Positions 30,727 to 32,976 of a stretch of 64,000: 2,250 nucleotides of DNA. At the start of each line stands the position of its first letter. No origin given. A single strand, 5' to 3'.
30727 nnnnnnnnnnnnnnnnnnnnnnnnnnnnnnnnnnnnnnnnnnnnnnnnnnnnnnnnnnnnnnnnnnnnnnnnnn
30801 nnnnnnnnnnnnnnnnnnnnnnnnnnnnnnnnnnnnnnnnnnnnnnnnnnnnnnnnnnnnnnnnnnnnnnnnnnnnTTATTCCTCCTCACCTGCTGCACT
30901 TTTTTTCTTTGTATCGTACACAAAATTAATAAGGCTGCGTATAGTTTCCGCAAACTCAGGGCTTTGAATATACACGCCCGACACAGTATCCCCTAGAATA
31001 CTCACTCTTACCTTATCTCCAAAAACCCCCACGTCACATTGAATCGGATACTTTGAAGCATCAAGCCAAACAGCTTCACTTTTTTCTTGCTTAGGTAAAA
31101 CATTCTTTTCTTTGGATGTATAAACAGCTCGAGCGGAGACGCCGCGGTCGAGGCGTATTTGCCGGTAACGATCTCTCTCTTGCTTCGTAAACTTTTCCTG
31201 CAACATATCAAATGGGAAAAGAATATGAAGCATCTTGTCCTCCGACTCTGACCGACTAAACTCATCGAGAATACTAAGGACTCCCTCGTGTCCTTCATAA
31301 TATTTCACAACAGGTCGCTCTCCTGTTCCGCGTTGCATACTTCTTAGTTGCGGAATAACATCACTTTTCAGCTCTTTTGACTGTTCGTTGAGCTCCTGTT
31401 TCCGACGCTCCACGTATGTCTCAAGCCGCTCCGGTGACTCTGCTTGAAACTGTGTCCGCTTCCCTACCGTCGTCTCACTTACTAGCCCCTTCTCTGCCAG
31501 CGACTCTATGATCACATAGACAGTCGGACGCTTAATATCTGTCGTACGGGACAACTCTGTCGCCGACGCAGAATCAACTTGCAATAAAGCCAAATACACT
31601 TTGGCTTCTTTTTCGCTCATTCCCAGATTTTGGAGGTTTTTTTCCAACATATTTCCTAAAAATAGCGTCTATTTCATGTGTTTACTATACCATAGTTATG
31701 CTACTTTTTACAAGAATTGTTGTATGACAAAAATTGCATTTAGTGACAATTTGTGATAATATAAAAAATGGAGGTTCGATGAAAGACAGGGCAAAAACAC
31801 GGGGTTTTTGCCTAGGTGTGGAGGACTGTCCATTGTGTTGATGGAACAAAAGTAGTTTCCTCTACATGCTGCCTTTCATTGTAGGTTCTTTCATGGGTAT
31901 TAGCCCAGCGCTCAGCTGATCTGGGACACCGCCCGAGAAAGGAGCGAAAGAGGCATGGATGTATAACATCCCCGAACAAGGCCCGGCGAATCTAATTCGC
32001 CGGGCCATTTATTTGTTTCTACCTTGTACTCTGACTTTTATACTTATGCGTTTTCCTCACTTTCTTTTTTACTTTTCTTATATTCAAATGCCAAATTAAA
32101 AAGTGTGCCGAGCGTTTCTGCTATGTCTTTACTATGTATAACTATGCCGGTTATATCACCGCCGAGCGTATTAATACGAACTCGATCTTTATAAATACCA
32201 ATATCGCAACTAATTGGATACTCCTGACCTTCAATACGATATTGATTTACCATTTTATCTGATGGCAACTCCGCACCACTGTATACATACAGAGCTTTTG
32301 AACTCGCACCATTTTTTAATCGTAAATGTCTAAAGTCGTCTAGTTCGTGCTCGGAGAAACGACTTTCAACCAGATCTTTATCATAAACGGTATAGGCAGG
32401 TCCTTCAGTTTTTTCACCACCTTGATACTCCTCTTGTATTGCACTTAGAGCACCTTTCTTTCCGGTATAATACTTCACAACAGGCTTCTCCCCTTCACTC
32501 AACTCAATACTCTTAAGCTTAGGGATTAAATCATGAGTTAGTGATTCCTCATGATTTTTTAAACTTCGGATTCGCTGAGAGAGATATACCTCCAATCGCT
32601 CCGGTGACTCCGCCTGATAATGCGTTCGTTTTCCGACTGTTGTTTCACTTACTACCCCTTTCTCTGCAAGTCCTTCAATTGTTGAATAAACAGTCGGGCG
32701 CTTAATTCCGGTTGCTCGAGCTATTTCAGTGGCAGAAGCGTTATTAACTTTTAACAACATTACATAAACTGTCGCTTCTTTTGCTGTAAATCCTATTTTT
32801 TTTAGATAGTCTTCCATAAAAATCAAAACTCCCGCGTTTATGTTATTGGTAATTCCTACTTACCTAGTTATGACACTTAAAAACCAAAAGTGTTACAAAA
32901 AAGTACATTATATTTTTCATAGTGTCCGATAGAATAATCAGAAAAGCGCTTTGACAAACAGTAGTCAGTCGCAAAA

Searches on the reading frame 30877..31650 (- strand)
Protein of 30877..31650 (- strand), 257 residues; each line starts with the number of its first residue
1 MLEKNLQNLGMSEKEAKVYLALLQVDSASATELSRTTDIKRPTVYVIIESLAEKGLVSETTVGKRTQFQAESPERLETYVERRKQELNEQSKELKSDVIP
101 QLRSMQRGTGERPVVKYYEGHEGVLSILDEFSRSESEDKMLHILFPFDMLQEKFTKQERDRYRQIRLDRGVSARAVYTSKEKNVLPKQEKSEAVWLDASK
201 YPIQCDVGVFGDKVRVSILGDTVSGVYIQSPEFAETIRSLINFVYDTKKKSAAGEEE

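Call 10: search_protein_families(library=pfam, proteins=[window:30877-31650:-])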
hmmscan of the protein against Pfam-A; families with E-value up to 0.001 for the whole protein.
window:30877-31650:- (257 aa): 3 families
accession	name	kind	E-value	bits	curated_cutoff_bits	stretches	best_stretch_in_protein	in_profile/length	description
PF01978.25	TrmB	-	5.6e-16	58.6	25.6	1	6-74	1-68/68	Sugar-specific transcriptional regulator TrmB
PF03965.22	Penicillinase_R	-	8.3e-05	23.4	22.6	1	12-74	2-68/115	Penicillinase repressor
PF25213.1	HVO_A0261_N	-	0.00011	22.5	35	1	12-60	10-57/86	HVO_A0261 N-terminal domain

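Call 13: find_encoding_contigs(protein=window:30877-31650:-, flank=4000, max_places=10)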
Protein window:30877-31650:- (257 aa): no gene with exactly this product is on record in the collection.

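Call 14: find_homologous_proteins(query=window:30877-31650:-)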
Query window:30877-31650:- (257 aa): 318 proteins with E <= 0.001 among 842 candidates; the best 120 are listed.
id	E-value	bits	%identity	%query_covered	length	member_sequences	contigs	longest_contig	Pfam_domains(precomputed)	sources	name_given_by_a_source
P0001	1.7e-159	546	100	100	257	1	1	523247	PF01978.26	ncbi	ncbi:MAG: helix-turn-helix domain-containing protein [Candidatus Paceibacterota bacterium]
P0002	3.1e-98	346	99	63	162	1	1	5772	-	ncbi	ncbi:MAG: hypothetical protein WEC58_00850, partial [Candidatus Paceibacterota bacterium]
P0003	2.7e-86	307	57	97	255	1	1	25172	PF01978.26,PF24033.2,PF03965.23,PF09339.17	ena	-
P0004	2.4e-85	304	56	97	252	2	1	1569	PF01978.26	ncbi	-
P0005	7.9e-83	295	56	97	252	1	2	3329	PF01978.26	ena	-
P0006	1.1e-80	288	53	97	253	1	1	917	PF01978.26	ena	-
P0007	1.4e-80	288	54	97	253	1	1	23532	PF01978.26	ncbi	-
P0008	2.4e-78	281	51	96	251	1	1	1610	PF01978.26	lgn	-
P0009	3.3e-78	280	53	97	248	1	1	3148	PF01978.26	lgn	-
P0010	7.3e-78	279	50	97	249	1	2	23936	PF01978.26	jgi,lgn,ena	jgi:sugar-specific transcriptional regulator TrmB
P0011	9.5e-78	279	54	96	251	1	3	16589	PF01978.26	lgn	-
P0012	1.1e-77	279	51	97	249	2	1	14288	PF01978.26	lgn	-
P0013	1.2e-77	279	52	97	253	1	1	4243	PF01978.26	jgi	-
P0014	1.8e-77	278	51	98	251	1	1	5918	PF01978.26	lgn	-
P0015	1.9e-77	278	50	98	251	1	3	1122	PF01978.26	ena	-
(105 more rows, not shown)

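Call 16: find_encoding_contigs(protein=P0002, flank=6000)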
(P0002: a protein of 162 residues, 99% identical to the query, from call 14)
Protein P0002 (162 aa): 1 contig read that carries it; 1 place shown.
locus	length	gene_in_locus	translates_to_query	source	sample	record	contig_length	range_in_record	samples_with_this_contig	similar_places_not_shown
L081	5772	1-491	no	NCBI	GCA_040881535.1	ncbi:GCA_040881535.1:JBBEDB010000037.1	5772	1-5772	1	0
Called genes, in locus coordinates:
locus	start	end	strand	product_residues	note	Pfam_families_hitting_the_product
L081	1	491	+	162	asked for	?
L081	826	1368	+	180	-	PF02245:Pur_DNA_glyco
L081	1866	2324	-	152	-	PF09424:YqeY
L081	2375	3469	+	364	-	PF02646:RmuC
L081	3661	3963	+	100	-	PF00829:Ribosomal_L21p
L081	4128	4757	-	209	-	PF21176:RecR_HhH, PF13662:Toprim_4 (weak), PF21175:RecR_C (weak)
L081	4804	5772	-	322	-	PF13481:AAA_25, PF03796:DnaB_C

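Call 17: find_encoding_contigs(protein=P0003, flank=6000)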
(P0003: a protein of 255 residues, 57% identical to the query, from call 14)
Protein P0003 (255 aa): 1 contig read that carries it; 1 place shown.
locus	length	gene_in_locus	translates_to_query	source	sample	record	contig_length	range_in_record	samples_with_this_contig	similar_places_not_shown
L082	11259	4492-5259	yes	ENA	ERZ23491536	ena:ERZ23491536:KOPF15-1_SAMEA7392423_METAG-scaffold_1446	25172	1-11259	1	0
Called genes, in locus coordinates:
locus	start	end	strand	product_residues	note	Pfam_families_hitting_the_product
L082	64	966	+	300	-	-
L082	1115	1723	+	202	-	PF13521:AAA_28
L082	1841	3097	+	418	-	-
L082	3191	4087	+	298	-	-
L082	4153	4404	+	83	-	-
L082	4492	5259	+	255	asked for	PF01978:TrmB, PF03965:Penicillinase_R (weak), PF24033:DUF7342 (weak), PF09339:HTH_IclR (faint)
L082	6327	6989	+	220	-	-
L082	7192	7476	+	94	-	-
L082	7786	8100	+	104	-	PF08960:STIV_B116-like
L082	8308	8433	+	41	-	-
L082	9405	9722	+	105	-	-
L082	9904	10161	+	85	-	-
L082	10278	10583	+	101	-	-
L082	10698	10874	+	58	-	-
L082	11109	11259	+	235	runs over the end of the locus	-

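Call 29: find_encoding_contigs(protein=P0007, flank=5000)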
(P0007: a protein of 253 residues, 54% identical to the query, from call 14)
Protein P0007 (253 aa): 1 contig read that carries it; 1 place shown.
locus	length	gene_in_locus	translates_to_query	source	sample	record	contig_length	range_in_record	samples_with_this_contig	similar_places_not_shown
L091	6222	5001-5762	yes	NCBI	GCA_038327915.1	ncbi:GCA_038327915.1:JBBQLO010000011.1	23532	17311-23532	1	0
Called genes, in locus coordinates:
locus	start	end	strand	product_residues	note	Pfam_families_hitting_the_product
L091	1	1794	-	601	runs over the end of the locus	PF07963:N_methyl (faint), PF17802:SpaA (faint), PF13620:CarboxypepD_reg (weak), PF13715:CarbopepD_reg_2 (faint)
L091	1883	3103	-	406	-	PF28597:T2SSF_N, PF00482:T2SSF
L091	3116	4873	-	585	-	PF05157:MshEN, PF00437:T2SSE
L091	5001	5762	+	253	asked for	PF01978:TrmB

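Call 30: find_encoding_contigs(protein=P0004, flank=5000)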
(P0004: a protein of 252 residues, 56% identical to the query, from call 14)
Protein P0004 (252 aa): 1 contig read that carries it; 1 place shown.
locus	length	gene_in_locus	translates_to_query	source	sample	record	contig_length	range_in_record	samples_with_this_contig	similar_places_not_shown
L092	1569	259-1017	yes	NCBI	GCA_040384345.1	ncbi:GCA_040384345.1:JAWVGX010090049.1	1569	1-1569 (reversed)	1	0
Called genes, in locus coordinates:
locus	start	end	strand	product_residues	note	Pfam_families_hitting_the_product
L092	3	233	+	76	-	?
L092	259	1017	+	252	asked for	PF01978:TrmB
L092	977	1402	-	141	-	-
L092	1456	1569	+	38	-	?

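Call 48: find_related_loci(query=A3, collection=metagenome_contigs, flank=2500)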
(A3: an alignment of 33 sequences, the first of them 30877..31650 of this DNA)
Query A3 (257 aa) in metagenome_contigs; peptide patterns used: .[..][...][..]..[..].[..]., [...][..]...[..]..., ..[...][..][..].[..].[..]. (x = any residue, [..] = any of these).
600 stretches matched a pattern (row limit reached: there are more); 540 encode a relative of the query (tblastn E <= 1e-3); the best 80 are kept; 80 distinct loci.
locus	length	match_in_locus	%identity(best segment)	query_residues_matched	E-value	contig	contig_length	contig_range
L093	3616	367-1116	51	1-252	2e-85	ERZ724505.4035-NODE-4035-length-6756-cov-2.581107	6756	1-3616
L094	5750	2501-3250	51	1-250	5e-83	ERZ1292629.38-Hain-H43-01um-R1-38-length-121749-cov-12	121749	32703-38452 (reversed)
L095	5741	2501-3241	50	1-249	2e-81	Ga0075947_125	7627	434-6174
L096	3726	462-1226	49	1-255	1e-79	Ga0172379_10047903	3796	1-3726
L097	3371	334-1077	46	1-250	4e-78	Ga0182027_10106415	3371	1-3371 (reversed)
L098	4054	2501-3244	49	1-250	1e-77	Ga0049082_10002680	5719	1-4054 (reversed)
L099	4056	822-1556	46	1-247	9e-76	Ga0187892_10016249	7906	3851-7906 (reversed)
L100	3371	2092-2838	47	1-250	5e-75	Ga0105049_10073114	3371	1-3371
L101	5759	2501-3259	46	1-254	5e-73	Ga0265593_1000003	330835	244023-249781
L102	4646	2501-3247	45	1-249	9e-73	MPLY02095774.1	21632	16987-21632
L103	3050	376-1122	45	1-249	3e-73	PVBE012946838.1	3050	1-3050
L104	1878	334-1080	45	1-249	1e-75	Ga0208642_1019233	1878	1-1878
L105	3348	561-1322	46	1-254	5e-73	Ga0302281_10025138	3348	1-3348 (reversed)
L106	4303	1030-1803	44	1-255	7e-71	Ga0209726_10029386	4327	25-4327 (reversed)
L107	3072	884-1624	46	1-248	5e-70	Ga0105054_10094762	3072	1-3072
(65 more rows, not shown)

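Call 49: find_related_loci(query=A3, collection=viral_contigs, flank=2500)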
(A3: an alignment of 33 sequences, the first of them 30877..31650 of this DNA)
Query A3 (257 aa) in viral_contigs; peptide patterns used: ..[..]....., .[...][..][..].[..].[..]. (x = any residue, [..] = any of these).
34 stretches matched a pattern, but none encodes a relative of the query by tblastn (E <= 1e-3).
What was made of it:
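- Tried and rejected: A viral_contigs scan for TrmB relatives found none (call 49).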

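Call 65: search_solved_structures(query=A3, max_evalue=0.01)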
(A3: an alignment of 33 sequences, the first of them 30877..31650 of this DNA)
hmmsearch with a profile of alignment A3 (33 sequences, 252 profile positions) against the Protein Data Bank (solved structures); distinct sequences matched with E-value up to 0.01: 5.
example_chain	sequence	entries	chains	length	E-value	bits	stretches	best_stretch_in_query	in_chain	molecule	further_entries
3qph_A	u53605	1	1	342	1.7e-05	27.7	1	5-95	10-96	TrmB, a global transcription regulator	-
5bqt_A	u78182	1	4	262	3.9e-05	26.4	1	8-92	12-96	Putative HTH-type transcriptional regulator TrmBL2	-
5box_A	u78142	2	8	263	3.9e-05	26.4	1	8-92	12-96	Putative HTH-type transcriptional regulator TrmBL2 | TrmBL2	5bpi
5bpd_A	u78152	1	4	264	4e-05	26.4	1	8-92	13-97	TrmBL2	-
7wze_Y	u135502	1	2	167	0.0041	19.8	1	2-81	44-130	Uncharacterized HTH-type transcriptional regulator YetL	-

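Call 66: search_protein_families(library=ncbifam, proteins=[window:30877-31650:-], max_evalue=0.01)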
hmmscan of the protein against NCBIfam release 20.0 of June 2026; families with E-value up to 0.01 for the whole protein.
window:30877-31650:- (257 aa): 9 families
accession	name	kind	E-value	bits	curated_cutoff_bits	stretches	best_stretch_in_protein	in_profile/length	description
NF053756.1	MreA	equivalog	1.6e-09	37.6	100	1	4-65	8-69/110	MreA family transcriptional regulator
NF047390.1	TransRegTrmBL1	equivalog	1.5e-08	34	650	1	4-151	8-147/341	HTH-type sugar sensing transcriptional regulator TrmBL1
NF047392.1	TransRegTrmBHalo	equivalog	5.2e-08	32.3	500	1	3-73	10-79/349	HTH-type sugar sensing transcriptional regulator TrmB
NF040851.1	tran_reg_TrmB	equivalog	1.4e-07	31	600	1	4-190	9-177/338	HTH-type sugar-sensing transcriptional regulator TrmB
NF053606.1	Sta1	subfamily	4e-05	23.6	80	1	10-62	17-69/100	Sta1 family transcriptional regulator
NF007339.0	PRK09834.1-1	equivalog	8.5e-05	22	299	1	21-64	32-75/271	DNA-binding transcriptional regulator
NF040939.2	trans_reg_lrs14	equivalog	0.00029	20.8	90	1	10-60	18-69/103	Lrs14 family HTH-type transcriptional regulator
NF041141.1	tran_reg_TrmBL2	equivalog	0.00068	19.2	530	1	11-91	16-100/264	HTH-type transcriptional regulator TrmBL2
NF033788.1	HTH_metalloreg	subfamily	0.0062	16.3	55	0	20-74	18-72/77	metalloregulator ArsR/SmtB family transcription factor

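Call 68: predict_structure(alignment_id=A3)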
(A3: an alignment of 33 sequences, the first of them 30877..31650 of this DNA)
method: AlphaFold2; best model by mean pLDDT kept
length: 257 residues; sequences in the alignment: 33
mean_pLDDT: 90.2   pTM: 0.55
mean pLDDT of the five models: 90.2, 90.1, 89.2, 88.8, 85.9
residues with pLDDT >= 90: 191; 70-90: 52; 50-70: 11; < 50: 3
segments of 3 or more residues with pLDDT < 50: 255-257
pLDDT, mean of each block of 10 residues (from residue 1): 90 96 95 96 97 95 92 91 91 84 59 88 94 86 96 94 92 95 82 93 95 95 94 94 92 60
secondary structure, 60 per line:
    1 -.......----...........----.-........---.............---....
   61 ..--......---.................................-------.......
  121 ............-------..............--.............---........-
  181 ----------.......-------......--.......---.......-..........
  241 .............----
elements in order: H2-8 H13-23 H30-37 H41-53 E57-62 E65-70 H74-106 E114-119 H120-132 E140-146 H147-153 H156-168 E172-179 E191-197 E205-210 E213-219 E223-229 H231-253

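Call 70: fold_search(model_id=the predicted structure, library=pdb)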
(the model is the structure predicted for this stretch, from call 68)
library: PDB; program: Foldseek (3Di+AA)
matches with E <= 10: 1496; with E <= 0.001: 23
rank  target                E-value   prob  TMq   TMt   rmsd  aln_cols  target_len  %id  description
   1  5bpd_D                1.3e-12  1.00  0.40  0.39  13.8       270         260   18  Structure of TrmBL2, an archaeal chromatin protein, shows a novel mode of DNA binding. (released 2015-09-02)
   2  5box_A                2.4e-12  1.00  0.37  0.36  11.3       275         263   17  Structure of TrmBL2, an archaeal chromatin protein, shows a novel mode of DNA binding. (released 2015-09-02)
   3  5bpi_D                2.7e-12  1.00  0.40  0.40  13.7       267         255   19  Structure of TrmBL2, an archaeal chromatin protein, shows a novel mode of DNA binding. (released 2015-09-02)
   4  5bqt_A                3.2e-12  1.00  0.36  0.35   9.9       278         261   18  Structure of TrmBL2, an archaeal chromatin protein, shows a novel mode of DNA binding. (released 2015-09-02)
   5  5bpd_C                5.2e-12  1.00  0.40  0.39  14.1       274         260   20  Structure of TrmBL2, an archaeal chromatin protein, shows a novel mode of DNA binding. (released 2015-09-02)
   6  5bpi_C                9.6e-12  1.00  0.40  0.40  13.9       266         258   19  Structure of TrmBL2, an archaeal chromatin protein, shows a novel mode of DNA binding. (released 2015-09-02)
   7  5bpd_B                1.5e-11  1.00  0.36  0.36  10.8       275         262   17  Structure of TrmBL2, an archaeal chromatin protein, shows a novel mode of DNA binding. (released 2015-09-02)
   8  5bqt_B                6.2e-11  1.00  0.37  0.38  10.0       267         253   19  Structure of TrmBL2, an archaeal chromatin protein, shows a novel mode of DNA binding. (released 2015-09-02)
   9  3qph_A                4.9e-10  1.00  0.36  0.29  13.7       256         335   18  The three-dimensional structure of TrmB, a global transcriptional regulator of the hyperthermophilic archaeon Pyrococc (released 2012-05-30)
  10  4ggj                  3.2e-04  1.00  0.38  0.57   4.8       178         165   11  Crystal structure of Zucchini from mouse (mZuc / PLD6 / MitoPLD) (released 2012-10-10)
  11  4rs8_B                4.3e-04  1.00  0.24  0.71   5.6        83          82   20  Apo structure of novel pNOB8 plasmid centromere binding protein (released 2015-09-16)
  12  7kua                  5.8e-04  1.00  0.27  0.45  12.7       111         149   20  Crystal structure of the MarR family transcriptional regulator from Pseudomonas putida bound to Indole 3 acetic acid (released 2021-12-01)
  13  1sfx_B                7.0e-04  1.00  0.27  0.64   3.8        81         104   23  X-ray crystal structure of putative HTH transcription regulator from Archaeoglobus fulgidus (released 2004-08-03)
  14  3r0a_A                7.0e-04  1.00  0.29  0.57   3.6        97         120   16  Possible transcriptional regulator from Methanosarcina mazei Go1 (gi 21227196) (released 2011-03-23)
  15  4rs8_A                7.4e-04  1.00  0.24  0.69   6.6        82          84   24  Apo structure of novel pNOB8 plasmid centromere binding protein (released 2015-09-16)
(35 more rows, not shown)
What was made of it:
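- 30877..31650 (-): TrmB-like regulator 1 (257 aa), convergent partner gene. wHTH, long helix and PLD-like C-terminal domain, with a full-length fold match to archaeal TrmBL2. calls 10, 14, 65, 68, 70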

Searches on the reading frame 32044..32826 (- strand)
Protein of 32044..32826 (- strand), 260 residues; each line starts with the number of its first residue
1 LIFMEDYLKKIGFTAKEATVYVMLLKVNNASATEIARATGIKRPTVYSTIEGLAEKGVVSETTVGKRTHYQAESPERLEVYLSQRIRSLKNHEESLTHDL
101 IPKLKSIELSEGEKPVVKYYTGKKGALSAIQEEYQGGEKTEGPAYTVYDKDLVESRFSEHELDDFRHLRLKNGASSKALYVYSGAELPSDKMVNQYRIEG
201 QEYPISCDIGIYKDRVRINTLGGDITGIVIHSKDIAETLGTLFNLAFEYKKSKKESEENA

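Call 10: search_protein_families(library=pfam, proteins=[window:32044-32826:-])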
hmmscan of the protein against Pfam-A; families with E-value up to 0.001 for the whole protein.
window:32044-32826:- (260 aa): 6 families
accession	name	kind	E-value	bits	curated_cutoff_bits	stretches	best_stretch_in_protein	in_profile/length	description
PF01978.25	TrmB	-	1.2e-15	57.6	25.6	1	8-76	1-68/68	Sugar-specific transcriptional regulator TrmB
PF24033.1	DUF7342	-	1.3e-05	25.7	31.6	1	28-105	16-87/150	Family of unknown function (DUF7342)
PF03965.22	Penicillinase_R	-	0.00012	22.9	22.6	1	14-75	2-67/115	Penicillinase repressor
PF09339.16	HTH_IclR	-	0.00039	20.6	22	1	31-60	20-49/52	IclR helix-turn-helix domain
PF12802.13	MarR_2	-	0.00063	20.3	27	0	25-60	15-51/61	MarR family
PF13384.12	HTH_23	-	0.00097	19.3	24.6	0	16-57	3-45/50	Homeodomain-like domain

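Call 66: search_protein_families(library=ncbifam, proteins=[window:32044-32826:-], max_evalue=0.01)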
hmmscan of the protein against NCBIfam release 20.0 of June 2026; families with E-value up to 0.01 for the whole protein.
window:32044-32826:- (260 aa): 8 families
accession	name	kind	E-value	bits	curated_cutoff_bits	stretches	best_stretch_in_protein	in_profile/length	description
NF053756.1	MreA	equivalog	9.3e-08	31.9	100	1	6-72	8-74/110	MreA family transcriptional regulator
NF040851.1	tran_reg_TrmB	equivalog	1.1e-07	31.4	600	1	7-118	10-112/338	HTH-type sugar-sensing transcriptional regulator TrmB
NF047390.1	TransRegTrmBL1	equivalog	3.7e-07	29.4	650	1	7-76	9-77/341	HTH-type sugar sensing transcriptional regulator TrmBL1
NF047392.1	TransRegTrmBHalo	equivalog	1.4e-05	24.3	500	1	9-60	14-65/349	HTH-type sugar sensing transcriptional regulator TrmB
NF033788.1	HTH_metalloreg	subfamily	6.6e-05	22.6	55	1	23-77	19-73/77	metalloregulator ArsR/SmtB family transcription factor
NF053606.1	Sta1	subfamily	0.00016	21.7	80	1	12-65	17-70/100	Sta1 family transcriptional regulator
NF007339.0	PRK09834.1-1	equivalog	0.00019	20.8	299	1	26-64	35-73/271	DNA-binding transcriptional regulator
TIGR01884.1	cas_HTH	subfamily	0.0034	16.8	60.2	1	22-68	149-196/202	CRISPR-associated CARF protein Csa3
